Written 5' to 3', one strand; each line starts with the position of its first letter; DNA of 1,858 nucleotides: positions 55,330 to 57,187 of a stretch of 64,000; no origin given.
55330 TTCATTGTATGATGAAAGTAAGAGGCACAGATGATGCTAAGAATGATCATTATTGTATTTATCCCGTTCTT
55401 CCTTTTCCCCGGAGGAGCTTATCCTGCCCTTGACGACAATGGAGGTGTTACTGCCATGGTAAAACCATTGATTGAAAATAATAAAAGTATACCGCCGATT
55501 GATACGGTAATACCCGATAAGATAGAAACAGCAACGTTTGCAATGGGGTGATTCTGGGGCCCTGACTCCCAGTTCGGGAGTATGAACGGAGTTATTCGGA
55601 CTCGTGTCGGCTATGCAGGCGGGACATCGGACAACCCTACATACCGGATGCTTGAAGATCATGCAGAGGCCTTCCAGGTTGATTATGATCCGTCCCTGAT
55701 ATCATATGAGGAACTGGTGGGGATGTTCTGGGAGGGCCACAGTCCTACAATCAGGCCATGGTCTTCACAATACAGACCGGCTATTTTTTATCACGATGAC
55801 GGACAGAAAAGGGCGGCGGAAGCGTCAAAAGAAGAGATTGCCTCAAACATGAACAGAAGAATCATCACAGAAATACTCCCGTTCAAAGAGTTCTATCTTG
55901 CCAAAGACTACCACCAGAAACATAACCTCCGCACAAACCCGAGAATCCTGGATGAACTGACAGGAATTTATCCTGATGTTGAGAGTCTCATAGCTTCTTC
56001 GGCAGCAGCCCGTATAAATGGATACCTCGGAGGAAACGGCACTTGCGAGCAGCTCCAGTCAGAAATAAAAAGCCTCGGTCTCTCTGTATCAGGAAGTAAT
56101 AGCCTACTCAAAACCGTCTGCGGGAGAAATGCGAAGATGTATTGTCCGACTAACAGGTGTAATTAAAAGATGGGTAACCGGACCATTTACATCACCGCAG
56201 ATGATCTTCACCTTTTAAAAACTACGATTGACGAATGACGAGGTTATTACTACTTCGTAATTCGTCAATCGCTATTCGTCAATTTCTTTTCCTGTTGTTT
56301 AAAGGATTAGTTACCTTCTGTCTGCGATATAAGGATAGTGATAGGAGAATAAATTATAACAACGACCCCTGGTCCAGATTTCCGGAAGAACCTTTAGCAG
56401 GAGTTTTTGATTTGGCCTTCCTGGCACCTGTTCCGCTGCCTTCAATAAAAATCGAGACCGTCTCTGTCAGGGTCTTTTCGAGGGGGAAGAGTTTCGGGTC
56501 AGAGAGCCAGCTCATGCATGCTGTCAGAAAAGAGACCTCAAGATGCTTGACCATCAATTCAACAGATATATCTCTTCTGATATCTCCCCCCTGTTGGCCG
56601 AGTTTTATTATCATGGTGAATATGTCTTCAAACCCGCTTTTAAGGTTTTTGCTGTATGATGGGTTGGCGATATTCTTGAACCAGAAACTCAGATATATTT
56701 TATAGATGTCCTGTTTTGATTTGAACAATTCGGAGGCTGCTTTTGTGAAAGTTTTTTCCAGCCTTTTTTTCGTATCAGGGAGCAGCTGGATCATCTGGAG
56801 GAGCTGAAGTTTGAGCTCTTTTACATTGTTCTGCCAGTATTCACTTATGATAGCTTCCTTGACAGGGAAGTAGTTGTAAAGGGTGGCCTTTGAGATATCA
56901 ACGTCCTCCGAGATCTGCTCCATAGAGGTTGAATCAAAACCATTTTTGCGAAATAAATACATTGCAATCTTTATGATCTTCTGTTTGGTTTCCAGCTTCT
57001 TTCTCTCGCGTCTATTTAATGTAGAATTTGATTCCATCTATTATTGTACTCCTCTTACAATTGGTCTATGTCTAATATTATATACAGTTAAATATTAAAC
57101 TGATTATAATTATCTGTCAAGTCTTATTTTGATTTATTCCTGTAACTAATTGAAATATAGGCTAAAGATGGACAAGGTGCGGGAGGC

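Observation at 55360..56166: MsrA with in-frame TGA exactly at the catalytic cysteine codon: candidate selenocysteine MsrA with a downstream SECIS-like hairpin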

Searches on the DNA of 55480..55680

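Call 69: search_rna_families(source=window, start=55480, end=55680, threshold=evalue, max_evalue=10)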
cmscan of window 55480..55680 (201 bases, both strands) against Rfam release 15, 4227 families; matches with E-value up to 10: 1.
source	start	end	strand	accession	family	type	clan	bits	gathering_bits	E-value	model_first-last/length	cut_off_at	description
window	55541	55574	+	RF01518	pRNA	Gene;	-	13.1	34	4.9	1-90/90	no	NoRC associated RNA, pRNA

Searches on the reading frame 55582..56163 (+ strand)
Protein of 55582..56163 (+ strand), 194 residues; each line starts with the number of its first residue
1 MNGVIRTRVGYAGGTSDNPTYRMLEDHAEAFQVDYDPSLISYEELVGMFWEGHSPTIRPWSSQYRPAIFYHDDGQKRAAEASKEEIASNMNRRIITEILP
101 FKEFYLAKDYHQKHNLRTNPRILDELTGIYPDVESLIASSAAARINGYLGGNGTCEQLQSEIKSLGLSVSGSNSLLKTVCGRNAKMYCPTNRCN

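Call 21: find_related_loci(query=A1, collection=genome_contigs, flank=10000)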
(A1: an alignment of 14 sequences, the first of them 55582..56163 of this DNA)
Query A1 (194 aa) in genome_contigs; peptide patterns used: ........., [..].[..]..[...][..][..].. (x = any residue, [..] = any of these).
600 stretches matched a pattern (row limit reached: there are more); 588 encode a relative of the query (tblastn E <= 1e-3); the best 80 are kept; 80 distinct loci.
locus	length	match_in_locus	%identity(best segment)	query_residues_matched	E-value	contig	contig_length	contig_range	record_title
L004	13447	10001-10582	54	1-194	1e-72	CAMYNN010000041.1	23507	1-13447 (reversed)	MAG: Thermodesulfovibrionia bacterium isolate FO_M_Nitrospinota_07.1 genome assembly, contig: scaffold_1432, whole genom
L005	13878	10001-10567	54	1-189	1e-71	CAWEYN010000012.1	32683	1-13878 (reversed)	MAG: uncultured Nitrospira sp. isolate MFD05942.bin.2.244 genome assembly, contig: contig_37494, whole genome shotgun se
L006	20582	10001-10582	54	1-194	4e-71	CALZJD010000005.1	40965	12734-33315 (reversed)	MAG: Thermodesulfovibrionia bacterium isolate FO_M_Nitrospirota_05 genome assembly, contig: scaffold_1536, whole genome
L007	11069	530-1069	57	1-180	8e-71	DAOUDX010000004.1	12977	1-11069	MAG TPA_asm: Anaerolineae bacterium isolate N2_102 k133_1516965, whole genome shotgun sequence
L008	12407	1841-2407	50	1-189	2e-67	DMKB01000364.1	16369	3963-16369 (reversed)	MAG TPA_asm: Nitrospiraceae bacterium isolate UBA9217 contig_13338, whole genome shotgun sequence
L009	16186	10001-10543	55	1-181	2e-67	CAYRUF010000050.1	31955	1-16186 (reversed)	MAG TPA_asm: uncultured Desulfatibacillum sp. isolate binchicken_co107_359 genome assembly, contig: NODE_3512_length_319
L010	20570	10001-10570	52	1-190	5e-67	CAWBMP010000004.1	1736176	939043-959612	MAG: Nitrospirota bacterium isolate MFD01476.bin.1.234 genome assembly, contig: contig_6404, whole genome shotgun sequen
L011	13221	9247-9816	51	1-190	1e-66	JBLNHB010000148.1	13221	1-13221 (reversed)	MAG: bacterium isolate MAG5 PRJNA1031785_bin1_renamed_147, whole genome shotgun sequence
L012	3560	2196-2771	51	1-192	3e-66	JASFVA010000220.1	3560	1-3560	MAG: Nitrospirota bacterium isolate D1105M12metaG_Bin_593 D1105M12metaG_FD_scaffold_6622_c1, whole genome shotgun sequen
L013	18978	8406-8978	49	1-191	3e-66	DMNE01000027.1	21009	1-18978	MAG TPA_asm: Nitrospiraceae bacterium isolate UBA9159 contig_20106, whole genome shotgun sequence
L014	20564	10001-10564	51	1-189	3e-65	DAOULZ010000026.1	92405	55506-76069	MAG TPA_asm: Dehalococcoidales bacterium isolate W31_71 k127_262047, whole genome shotgun sequence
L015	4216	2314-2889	53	1-192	5e-65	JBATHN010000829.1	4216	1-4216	MAG: Desulfobacterales bacterium isolate MFD10306_ilm_asm_bin28 k127_70894, whole genome shotgun sequence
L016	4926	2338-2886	52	1-185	4e-65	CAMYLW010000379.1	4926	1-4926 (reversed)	MAG: Desulfobacterota bacterium isolate FCS_Desulfobacterota_29 genome assembly, contig: scaffold_25264, whole genome sh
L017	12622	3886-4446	54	3-189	1e-64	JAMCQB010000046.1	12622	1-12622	MAG: Nitrospirae bacterium isolate FK_Sedi_A_Bin.59 NODE_12608_length_12622_cov_3.0533, whole genome shotgun sequence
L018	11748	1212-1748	55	1-179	4e-64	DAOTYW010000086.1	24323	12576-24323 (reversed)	MAG TPA_asm: Anaerolineae bacterium isolate H33_435 k95_576861, whole genome shotgun sequence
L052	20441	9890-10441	49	1-184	6e-60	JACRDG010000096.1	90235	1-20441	MAG: Desulfomonile tiedjei isolate NC_groundwater_1666_Pr3_B-0.1um_58_14 SR-2_scaffold_141_3129292, whole genome shotgun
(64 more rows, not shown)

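Call 58: search_protein_families(library=ncbifam, proteins=[L052:10984-13641:-, L052:13684-14379:-, L052:14195-15274:+, L052:14282-15178:-, L052:15793-16503:-, L052:16394-17194:+, L052:17085-19427:-, L052:17187-19235:+, L052:19644-20177:-])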
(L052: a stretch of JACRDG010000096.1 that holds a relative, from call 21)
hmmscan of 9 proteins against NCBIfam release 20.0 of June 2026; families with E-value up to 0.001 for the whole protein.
L052:10984-13641:- (885 aa): 3 families
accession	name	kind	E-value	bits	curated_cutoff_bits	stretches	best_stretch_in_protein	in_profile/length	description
TIGR02414.1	pepN_proteo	equivalog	1.1e-103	348.1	718.2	1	18-867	9-853/868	aminopeptidase N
TIGR02412.1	pepN_strep_liv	equivalog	2.3e-28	99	591.2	1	138-606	123-571/832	aminopeptidase N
TIGR02411.1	leuko_A4_hydro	equivalog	9.8e-19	67.5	761.7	1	15-486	10-453/600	leukotriene-A(4) hydrolase/aminopeptidase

L052:13684-14379:- (231 aa): 5 families
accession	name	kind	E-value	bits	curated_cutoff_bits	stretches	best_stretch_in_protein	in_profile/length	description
TIGR00589.1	ogt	superfamily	1.9e-34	117.5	46.4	1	148-227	1-80/80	methylated-DNA--[protein]-cysteine S-methyltransferase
NF007626.0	PRK10286.1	equivalog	3e-27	95.8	192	1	122-229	61-168/171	methylated-DNA--[protein]-cysteine S-methyltransferase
NF011964.0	PRK15435.1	equivalog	1.5e-25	90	345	1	136-227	258-348/354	bifunctional DNA-binding transcriptional regulator/O6-methylguanine-DNA methyltransferase Ada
NF041132.1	DNA_protcyst_Mta_Thcoc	equivalog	6.4e-15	55.4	250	1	141-228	84-169/169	methylated-DNA--protein-cysteine methyltransferase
NF003022.0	PRK03887.1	equivalog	1.1e-14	54.7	164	1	142-230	85-171/175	methylated-DNA--protein-cysteine methyltransferase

L052:14195-15274:+ (359 aa): 42 families (the best 25 are shown)
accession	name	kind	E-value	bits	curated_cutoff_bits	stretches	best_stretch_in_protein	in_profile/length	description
TIGR03961.1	rSAM_PTO1314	hypoth_equivalog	1.3e-29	103.6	306.05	1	73-315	19-268/332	PTO1314 family radical SAM protein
TIGR04051.1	rSAM_NirJ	equivalog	7.6e-13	48.2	515.45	1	81-226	6-160/354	heme d1 biosynthesis radical SAM protein NirJ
TIGR02668.1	moaA_archaeal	equivalog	1.3e-12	47.3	325.25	1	81-198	14-138/303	GTP 3',8-cyclase MoaA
TIGR04546.1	rSAM_ahbC_deAc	equivalog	2.1e-11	43.3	650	1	75-244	38-215/390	12,18-didecarboxysiroheme deacetylase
NF001199.0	PRK00164.2-1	equivalog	3.1e-11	43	231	1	82-200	17-142/308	GTP 3',8-cyclase MoaA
TIGR02666.1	moaA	equivalog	3.9e-11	42.5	284.05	1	83-201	16-148/336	GTP 3',8-cyclase MoaA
NF045574.1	sacti_mat_StsB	exception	2.7e-10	39.7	625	1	79-201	98-226/466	StsB family radical SAM/SPASM domain sactipeptide maturase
NF050035.1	rSAM_WgK_link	exception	6e-10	38.7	650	1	75-230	7-169/367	radical SAM/SPASM peptide maturase WgkB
TIGR03913.1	rad_SAM_trio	equivalog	2.7e-09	35.9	591.75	1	72-225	14-172/477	GDL motif peptide-associated radical SAM/SPASM maturase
TIGR04250.1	SCM_rSAM_ScmE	equivalog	3.2e-09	36.1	400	1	82-203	8-137/358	SynChlorMet cassette radical SAM/SPASM protein ScmE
NF033640.1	N_Twi_rSAM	subfamily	4.9e-09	35.8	170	1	79-233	113-299/398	twitch domain-containing radical SAM protein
TIGR04054.1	rSAM_NirJ1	equivalog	6.2e-09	35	650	1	76-191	36-156/387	putative heme d1 biosynthesis radical SAM protein NirJ1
TIGR04053.2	TIGR04053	equivalog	6.3e-09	35.5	395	1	74-230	5-174/366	TIGR04053 family radical SAM/SPASM domain-containing protein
TIGR04545.1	rSAM_ahbD_hemeb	equivalog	2e-08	34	500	1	80-225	3-158/339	heme b synthase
TIGR04303.1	GeoRSP_rSAM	equivalog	3.7e-08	33.3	400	1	77-230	5-165/325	GeoRSP system radical SAM/SPASM protein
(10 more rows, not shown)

L052:14282-15178:- (298 aa): 0 families

L052:15793-16503:- (236 aa): 0 families

L052:16394-17194:+ (266 aa): 13 families
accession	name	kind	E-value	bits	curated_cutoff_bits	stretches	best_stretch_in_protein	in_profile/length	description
TIGR03598.1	GTPase_YsxC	equivalog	6.8e-62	208.5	124.45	1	47-228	1-185/186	ribosome biogenesis GTP-binding protein YihA/YsxC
TIGR03594.1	GTPase_EngA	equivalog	9.9e-17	61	306.7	1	64-236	175-350/432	ribosome biogenesis GTPase Der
NF000908.1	PRK00089.1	equivalog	3.1e-16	59.5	237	1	67-232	6-167/291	GTPase Era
NF003255.0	PRK04213.1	equivalog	5.7e-16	58.4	164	1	66-203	11-156/204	GTP-binding protein EngB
NF002828.0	PRK03003.1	equivalog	5.5e-13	48.3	631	1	64-200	40-173/477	ribosome biogenesis GTPase Der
NF007071.0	PRK09518.1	equivalog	9.6e-12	44.2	953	1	55-198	262-402/706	bifunctional cytidylate kinase/GTPase Der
TIGR03596.1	GTPase_YlqF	equivalog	1.5e-11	44.2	208.2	1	69-120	123-173/276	ribosome biogenesis GTPase YlqF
TIGR00231.1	small_GTP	domain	3.2e-11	43.3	42.5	1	68-188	7-125/164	GTP-binding protein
TIGR00436.1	era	equivalog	2.4e-09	36.9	116.25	1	67-229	3-160/270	GTPase Era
TIGR03918.1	GTP_HydF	equivalog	1.5e-08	33.9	325.55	0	60-100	3-42/392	[FeFe] hydrogenase H-cluster maturation GTPase HydF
TIGR03597.1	GTPase_YqeH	equivalog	5.9e-08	32.2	297.4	1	67-120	158-215/361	ribosome biogenesis GTPase YqeH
TIGR00450.1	mnmE_trmE_thdF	equivalog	1.8e-05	24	252.6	1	66-188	211-329/446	tRNA uridine-5-carboxymethylaminomethyl(34) synthesis GTPase MnmE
NF003661.0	PRK05291.1-3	equivalog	6.6e-05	22.4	380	1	63-240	216-378/448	tRNA uridine-5-carboxymethylaminomethyl(34) synthesis GTPase MnmE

L052:17085-19427:- (780 aa): 0 families

L052:17187-19235:+ (682 aa): 5 families
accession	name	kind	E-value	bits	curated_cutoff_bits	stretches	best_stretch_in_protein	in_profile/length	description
NF008074.0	PRK10811.1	equivalog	7.4e-156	520.6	908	1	3-481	2-481/1068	ribonuclease E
TIGR00757.1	RNaseEG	subfamily_domain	4.1e-151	503.6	325.95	1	14-422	1-411/415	Rne/Rng family ribonuclease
NF008689.0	PRK11712.1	equivalog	8.6e-111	370.8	594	1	3-479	3-479/489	ribonuclease G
NF052586.1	RnaseECyano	equivalog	8.8e-81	272.1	900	1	18-415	15-407/619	ribonuclease E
NF052588.1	RnaseEMycob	equivalog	4.1e-79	266.5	1400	1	16-430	340-764/945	ribonuclease E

L052:19644-20177:- (177 aa): 0 families

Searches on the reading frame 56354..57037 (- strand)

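Call 8: search_protein_families(library=pfam, proteins=[window:56354-57037:-])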
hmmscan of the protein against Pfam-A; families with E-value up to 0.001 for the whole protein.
window:56354-57037:- (227 aa): 2 families
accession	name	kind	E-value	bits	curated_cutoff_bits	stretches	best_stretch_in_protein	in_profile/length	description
PF00440.29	TetR_N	-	5.1e-12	45.8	24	1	21-66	1-46/47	Bacterial regulatory proteins, tetR family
PF13022.12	HTH_Tnp_1_2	-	0.00029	21.4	27.9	1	14-83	7-79/122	Helix-turn-helix of insertion element transposase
